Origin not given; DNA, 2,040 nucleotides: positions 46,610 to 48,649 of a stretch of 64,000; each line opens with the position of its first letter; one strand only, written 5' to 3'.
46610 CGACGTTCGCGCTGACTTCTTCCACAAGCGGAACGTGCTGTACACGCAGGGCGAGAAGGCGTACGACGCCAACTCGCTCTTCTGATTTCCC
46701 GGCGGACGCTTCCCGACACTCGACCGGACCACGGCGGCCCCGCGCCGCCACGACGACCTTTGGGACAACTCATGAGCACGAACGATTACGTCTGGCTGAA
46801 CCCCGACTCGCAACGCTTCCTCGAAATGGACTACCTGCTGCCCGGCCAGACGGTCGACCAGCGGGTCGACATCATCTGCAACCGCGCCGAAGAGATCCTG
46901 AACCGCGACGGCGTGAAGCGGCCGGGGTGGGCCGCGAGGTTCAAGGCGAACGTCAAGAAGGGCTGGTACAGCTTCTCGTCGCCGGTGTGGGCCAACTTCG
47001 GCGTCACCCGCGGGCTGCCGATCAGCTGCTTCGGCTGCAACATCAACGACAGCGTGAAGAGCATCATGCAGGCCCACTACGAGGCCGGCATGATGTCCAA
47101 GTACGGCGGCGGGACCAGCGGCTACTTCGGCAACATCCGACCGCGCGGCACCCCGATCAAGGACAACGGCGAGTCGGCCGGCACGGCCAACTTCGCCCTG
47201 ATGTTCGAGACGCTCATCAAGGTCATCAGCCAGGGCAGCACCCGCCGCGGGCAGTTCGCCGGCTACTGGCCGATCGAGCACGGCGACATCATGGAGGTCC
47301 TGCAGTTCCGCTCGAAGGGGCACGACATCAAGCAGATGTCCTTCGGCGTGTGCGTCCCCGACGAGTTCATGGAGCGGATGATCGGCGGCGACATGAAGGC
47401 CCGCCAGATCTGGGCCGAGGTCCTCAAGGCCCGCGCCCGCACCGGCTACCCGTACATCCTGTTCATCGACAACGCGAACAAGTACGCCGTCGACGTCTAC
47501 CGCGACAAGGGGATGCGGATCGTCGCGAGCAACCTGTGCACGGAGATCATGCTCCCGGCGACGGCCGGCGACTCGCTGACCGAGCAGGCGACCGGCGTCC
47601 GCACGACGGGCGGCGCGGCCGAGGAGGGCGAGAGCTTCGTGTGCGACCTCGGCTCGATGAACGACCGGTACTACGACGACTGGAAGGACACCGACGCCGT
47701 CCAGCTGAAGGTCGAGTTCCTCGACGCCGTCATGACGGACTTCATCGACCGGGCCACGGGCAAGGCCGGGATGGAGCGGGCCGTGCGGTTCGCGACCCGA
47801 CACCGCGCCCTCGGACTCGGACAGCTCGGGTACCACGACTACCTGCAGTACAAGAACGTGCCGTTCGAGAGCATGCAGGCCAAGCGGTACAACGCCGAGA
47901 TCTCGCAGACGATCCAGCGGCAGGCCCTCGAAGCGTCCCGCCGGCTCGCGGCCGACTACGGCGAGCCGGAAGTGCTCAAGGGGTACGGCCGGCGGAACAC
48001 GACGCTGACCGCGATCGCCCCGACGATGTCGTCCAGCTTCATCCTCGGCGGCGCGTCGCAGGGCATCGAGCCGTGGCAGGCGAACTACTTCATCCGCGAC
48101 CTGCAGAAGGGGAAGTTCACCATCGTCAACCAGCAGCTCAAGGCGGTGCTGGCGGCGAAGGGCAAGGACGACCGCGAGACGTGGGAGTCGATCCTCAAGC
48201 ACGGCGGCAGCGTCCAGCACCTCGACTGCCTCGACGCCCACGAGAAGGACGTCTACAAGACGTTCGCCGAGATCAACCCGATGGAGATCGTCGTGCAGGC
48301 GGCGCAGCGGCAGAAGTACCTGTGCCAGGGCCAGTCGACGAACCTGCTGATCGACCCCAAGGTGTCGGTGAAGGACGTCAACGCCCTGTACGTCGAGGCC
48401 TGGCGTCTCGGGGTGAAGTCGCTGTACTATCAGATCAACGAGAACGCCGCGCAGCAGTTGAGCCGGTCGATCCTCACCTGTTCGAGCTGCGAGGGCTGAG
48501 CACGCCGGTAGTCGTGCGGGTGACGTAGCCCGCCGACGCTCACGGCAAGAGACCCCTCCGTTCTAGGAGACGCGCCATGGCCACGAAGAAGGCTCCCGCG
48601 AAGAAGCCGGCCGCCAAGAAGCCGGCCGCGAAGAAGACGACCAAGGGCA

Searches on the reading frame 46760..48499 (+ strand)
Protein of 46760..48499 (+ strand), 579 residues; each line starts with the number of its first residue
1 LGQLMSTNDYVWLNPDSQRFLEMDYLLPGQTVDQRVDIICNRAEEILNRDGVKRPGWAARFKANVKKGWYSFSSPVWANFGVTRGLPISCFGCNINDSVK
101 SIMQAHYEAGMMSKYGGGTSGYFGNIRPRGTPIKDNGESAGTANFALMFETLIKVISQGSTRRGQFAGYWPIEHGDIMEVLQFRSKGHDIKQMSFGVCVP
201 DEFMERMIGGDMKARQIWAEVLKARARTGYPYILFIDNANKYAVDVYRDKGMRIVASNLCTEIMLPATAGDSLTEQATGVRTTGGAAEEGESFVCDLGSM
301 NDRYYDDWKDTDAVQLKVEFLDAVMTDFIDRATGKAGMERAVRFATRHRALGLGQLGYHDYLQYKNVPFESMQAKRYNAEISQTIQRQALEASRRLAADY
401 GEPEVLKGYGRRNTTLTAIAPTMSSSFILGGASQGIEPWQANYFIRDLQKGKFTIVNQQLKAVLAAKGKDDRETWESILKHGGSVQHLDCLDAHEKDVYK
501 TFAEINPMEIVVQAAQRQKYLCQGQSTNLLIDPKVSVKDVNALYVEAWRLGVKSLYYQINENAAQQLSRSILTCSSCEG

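Call 18: search_protein_families(library=phrogs, proteins=[window:46760-48499:+], max_evalue=0.001)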
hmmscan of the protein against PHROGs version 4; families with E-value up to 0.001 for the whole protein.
window:46760-48499:+ (579 aa): 11 families
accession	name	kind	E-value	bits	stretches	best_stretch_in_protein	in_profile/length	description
phrog_84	-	DNA, RNA and nucleotide metabolism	1.6e-145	487.6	1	39-578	227-795/975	ribonucleoside-diphosphate reductase large subunit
phrog_30939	-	DNA, RNA and nucleotide metabolism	1e-77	262.9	1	57-561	468-961/977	ribonucleotide reductase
phrog_12229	-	DNA, RNA and nucleotide metabolism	3.3e-75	254.6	2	10-161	4-150/577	ribonucleotide reductase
phrog_3844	-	moron, auxiliary metabolic gene and host takeover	7.4e-64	217.3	2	406-578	307-450/451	NrdA-like aerobic NDP reductase large subunit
phrog_29665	-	unknown function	4.4e-38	131.6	1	289-421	6-150/150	-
phrog_33412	-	unknown function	3.8e-37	128.2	1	441-578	2-139/140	-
phrog_3987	-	DNA, RNA and nucleotide metabolism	1.3e-34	120.6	2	67-208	199-345/467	ribonucleotide reductase large subunit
phrog_22953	-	DNA, RNA and nucleotide metabolism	9.9e-11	43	1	122-207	3-93/201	ribonucleotide reductase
phrog_6132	-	DNA, RNA and nucleotide metabolism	1.6e-10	41.8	1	70-158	197-287/530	ribonucleotide reductase large subunit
phrog_367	-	DNA, RNA and nucleotide metabolism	2.7e-10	40.1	1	293-452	397-547/701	ribonucleotide reductase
phrog_36555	-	DNA, RNA and nucleotide metabolism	0.00051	20.9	0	407-458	11-61/172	ribonucleotide reductase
